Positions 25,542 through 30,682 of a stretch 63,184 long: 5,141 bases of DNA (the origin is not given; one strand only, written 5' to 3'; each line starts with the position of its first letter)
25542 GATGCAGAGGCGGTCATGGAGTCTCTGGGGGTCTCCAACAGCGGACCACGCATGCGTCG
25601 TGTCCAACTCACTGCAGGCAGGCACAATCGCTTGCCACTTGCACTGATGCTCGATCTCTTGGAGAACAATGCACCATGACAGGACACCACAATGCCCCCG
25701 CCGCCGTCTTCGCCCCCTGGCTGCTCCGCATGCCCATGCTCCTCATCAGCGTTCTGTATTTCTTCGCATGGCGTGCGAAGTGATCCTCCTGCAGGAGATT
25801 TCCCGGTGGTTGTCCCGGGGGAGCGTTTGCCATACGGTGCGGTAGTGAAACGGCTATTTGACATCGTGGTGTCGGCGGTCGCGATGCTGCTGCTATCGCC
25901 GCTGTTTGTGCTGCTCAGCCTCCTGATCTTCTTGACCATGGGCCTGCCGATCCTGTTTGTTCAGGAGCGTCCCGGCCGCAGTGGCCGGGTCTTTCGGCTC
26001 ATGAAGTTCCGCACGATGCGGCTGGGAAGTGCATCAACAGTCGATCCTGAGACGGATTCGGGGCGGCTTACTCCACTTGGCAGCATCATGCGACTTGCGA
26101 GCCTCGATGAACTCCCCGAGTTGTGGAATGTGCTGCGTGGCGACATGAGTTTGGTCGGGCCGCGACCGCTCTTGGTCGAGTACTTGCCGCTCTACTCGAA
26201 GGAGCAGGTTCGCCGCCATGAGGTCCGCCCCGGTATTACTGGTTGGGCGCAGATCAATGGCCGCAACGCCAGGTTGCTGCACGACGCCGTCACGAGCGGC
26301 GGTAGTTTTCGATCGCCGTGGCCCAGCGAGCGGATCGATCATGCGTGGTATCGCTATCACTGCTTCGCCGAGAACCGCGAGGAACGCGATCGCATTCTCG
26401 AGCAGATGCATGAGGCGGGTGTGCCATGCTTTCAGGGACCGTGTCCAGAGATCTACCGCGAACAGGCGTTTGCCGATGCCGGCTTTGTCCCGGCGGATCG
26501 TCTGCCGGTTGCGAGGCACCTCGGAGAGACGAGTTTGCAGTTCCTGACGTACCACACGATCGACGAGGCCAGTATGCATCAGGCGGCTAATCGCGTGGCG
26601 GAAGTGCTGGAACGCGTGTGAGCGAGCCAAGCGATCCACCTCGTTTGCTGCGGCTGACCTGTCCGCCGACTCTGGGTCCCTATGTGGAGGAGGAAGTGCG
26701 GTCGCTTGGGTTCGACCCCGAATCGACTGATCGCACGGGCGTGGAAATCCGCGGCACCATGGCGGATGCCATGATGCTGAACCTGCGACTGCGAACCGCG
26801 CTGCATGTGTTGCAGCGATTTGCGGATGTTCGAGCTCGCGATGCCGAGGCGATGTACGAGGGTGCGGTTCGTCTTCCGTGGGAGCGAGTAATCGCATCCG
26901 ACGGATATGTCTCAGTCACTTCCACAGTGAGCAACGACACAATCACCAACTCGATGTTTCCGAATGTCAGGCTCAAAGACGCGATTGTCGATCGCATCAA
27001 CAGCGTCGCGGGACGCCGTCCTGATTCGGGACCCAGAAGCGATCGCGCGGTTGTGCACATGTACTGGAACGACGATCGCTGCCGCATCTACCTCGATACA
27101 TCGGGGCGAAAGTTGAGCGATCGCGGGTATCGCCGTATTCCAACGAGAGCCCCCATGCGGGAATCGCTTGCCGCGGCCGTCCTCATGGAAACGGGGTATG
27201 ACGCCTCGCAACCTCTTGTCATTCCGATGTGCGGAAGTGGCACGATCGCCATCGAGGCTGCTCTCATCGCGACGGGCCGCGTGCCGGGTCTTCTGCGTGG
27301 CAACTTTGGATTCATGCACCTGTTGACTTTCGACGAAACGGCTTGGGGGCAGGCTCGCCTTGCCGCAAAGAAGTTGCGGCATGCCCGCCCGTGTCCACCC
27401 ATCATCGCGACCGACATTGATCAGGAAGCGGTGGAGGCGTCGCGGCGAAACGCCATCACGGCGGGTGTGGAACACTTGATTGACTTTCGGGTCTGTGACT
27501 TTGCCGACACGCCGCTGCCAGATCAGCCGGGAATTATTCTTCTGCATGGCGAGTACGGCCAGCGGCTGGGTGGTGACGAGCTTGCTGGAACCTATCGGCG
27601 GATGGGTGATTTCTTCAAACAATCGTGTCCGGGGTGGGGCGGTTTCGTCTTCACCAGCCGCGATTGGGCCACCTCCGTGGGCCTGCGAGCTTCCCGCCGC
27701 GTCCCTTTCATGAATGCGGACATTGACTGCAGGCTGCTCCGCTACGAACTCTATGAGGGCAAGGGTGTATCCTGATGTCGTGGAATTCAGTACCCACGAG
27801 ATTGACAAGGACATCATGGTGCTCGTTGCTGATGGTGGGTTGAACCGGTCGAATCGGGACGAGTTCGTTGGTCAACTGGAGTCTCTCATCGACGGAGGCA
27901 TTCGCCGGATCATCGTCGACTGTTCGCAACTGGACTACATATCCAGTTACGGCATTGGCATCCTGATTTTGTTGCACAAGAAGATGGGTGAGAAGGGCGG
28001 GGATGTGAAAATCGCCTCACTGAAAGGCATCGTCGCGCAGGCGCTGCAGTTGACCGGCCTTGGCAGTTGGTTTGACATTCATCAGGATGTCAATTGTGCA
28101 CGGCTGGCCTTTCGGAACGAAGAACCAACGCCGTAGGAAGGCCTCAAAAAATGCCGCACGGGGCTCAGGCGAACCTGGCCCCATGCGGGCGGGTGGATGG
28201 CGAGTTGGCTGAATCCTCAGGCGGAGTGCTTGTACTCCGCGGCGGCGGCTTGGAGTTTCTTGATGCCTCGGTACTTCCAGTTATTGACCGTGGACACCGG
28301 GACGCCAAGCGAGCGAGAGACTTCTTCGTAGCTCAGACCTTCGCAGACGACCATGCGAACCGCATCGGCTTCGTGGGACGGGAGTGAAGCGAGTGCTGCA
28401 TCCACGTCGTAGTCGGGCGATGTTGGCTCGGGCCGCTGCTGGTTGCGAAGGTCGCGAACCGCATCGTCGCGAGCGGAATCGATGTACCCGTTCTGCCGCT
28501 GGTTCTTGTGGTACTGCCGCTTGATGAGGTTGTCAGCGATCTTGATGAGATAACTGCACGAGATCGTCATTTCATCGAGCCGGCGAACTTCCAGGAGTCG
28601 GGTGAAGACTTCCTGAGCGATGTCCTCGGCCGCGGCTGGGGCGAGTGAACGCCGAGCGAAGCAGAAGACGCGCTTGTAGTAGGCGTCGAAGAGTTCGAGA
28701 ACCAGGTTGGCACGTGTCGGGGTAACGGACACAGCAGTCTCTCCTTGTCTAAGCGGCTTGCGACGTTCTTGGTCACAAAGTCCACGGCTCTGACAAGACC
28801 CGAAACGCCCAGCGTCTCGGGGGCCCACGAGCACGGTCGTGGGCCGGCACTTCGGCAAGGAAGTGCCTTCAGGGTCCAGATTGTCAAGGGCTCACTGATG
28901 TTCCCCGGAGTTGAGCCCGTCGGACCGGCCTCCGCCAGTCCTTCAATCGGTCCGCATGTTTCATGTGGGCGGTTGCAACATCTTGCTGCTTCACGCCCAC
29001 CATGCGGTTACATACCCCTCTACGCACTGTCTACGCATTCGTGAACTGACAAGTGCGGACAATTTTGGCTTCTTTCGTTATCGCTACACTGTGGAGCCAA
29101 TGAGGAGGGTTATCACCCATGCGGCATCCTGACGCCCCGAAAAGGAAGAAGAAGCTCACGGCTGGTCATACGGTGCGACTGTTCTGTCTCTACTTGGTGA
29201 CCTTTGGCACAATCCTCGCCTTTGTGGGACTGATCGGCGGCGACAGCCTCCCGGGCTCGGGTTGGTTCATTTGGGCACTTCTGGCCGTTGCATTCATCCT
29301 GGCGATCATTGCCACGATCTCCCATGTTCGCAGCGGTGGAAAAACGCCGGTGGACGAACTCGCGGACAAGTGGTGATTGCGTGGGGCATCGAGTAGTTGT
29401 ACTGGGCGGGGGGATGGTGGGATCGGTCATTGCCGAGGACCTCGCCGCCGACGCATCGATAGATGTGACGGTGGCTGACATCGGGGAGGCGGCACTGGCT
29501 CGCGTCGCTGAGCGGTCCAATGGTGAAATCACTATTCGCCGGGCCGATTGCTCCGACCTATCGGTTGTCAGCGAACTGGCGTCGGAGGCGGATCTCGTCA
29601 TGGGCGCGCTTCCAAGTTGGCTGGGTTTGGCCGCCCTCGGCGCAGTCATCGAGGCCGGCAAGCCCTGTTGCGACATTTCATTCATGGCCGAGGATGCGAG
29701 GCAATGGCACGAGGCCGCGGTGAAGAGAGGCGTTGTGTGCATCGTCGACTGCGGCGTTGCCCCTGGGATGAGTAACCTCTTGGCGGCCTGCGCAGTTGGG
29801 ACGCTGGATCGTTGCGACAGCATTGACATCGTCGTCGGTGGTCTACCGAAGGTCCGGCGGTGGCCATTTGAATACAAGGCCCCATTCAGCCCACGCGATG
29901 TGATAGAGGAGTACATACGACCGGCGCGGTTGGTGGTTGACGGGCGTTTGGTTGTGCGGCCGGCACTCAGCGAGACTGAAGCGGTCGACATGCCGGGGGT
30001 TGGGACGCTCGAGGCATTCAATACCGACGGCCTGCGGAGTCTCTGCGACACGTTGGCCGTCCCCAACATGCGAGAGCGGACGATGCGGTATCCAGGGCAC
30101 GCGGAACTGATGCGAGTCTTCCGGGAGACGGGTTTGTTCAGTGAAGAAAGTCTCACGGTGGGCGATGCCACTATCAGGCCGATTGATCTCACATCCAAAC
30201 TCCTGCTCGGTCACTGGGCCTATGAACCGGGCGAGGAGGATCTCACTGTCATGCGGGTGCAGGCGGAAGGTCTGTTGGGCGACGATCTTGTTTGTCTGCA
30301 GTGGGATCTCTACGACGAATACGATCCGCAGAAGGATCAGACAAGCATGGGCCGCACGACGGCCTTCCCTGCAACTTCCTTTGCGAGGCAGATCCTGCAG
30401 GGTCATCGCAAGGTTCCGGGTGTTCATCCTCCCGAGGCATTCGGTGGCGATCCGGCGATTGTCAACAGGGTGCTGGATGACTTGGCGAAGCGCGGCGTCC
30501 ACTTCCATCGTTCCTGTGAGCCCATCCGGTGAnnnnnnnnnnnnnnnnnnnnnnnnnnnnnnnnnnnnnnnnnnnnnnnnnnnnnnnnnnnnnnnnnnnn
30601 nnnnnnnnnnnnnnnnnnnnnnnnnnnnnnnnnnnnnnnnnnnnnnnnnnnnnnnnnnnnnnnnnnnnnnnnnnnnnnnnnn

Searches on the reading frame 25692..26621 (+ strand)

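Call 28: search_protein_families(library=pfam, proteins=[window:25692-26621:+], max_evalue=0.01)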
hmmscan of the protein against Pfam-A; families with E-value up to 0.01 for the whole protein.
window:25692-26621:+ (309 aa): 2 families
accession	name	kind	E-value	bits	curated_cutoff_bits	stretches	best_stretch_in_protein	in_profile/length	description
PF02397.22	Bac_transf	-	1.7e-48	165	27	1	53-193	1-143/179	Bacterial sugar transferase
PF01041.23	DegT_DnrJ_EryC1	-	0.0075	16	19.8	1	209-300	265-357/360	DegT/DnrJ/EryC1/StrS aminotransferase family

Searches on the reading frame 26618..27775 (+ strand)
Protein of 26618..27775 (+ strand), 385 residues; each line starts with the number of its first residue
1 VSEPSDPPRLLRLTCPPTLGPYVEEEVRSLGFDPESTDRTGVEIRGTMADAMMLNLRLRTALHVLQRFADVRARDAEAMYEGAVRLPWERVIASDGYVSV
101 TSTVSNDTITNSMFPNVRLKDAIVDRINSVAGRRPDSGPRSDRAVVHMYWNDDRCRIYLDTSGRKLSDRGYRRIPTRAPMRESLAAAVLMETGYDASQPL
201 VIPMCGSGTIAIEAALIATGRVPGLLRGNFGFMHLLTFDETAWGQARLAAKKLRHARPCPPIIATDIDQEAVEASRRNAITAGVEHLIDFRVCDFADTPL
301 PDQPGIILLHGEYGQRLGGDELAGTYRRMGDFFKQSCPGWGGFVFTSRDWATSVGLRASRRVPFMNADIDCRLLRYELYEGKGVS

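Call 28: search_protein_families(library=pfam, proteins=[window:26618-27775:+], max_evalue=0.01)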
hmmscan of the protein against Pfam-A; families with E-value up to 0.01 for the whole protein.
window:26618-27775:+ (385 aa): 5 families
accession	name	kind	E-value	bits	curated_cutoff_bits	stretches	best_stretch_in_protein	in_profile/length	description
PF01170.24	UPF0020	-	5.4e-34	118.1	22.3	1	169-373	1-195/197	RMKL-like, methyltransferase domain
PF22020.1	RlmL_1st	-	5.1e-10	39.6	27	1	13-65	4-55/55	RlmL ferredoxin-like domain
PF02926.22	THUMP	-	8.1e-07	29.8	20.6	1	73-160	1-84/84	THUMP domain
PF13649.12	Methyltransf_25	-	0.0082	17.2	27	0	245-303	8-63/97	Methyltransferase domain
PF08241.18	Methyltransf_11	-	0.0083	17.2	21.2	0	259-303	18-59/95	Methyltransferase domain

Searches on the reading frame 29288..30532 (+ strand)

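Call 28: search_protein_families(library=pfam, proteins=[window:29288-30532:+], max_evalue=0.01)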
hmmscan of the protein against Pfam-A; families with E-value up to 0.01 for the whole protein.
window:29288-30532:+ (414 aa): 7 families
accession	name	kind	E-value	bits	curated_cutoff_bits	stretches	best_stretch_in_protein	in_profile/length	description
PF16653.10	Sacchrp_dh_C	-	1e-45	157.4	31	1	156-404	1-265/265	Saccharopine dehydrogenase C-terminal domain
PF03435.24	Sacchrp_dh_NADP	-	2.6e-16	60.6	25.1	1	36-152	1-129/129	Saccharopine dehydrogenase NADP binding domain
PF01262.27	AlaDh_PNT_C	-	8e-05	22.6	23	1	35-107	30-99/214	Alanine dehydrogenase/PNT, C-terminal domain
PF02254.24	TrkA_N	-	0.00082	20.1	23.8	1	36-108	1-70/116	TrkA-N domain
PF02737.24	3HCDH_N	-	0.0011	19.3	22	1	36-80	2-45/180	3-hydroxyacyl-CoA dehydrogenase, NAD binding domain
PF00070.33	Pyr_redox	-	0.0012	19.8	22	0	35-76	1-40/82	Pyridine nucleotide-disulphide oxidoreductase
PF01266.30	DAO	-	0.0038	17.3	27.9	1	35-79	1-44/353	FAD dependent oxidoreductase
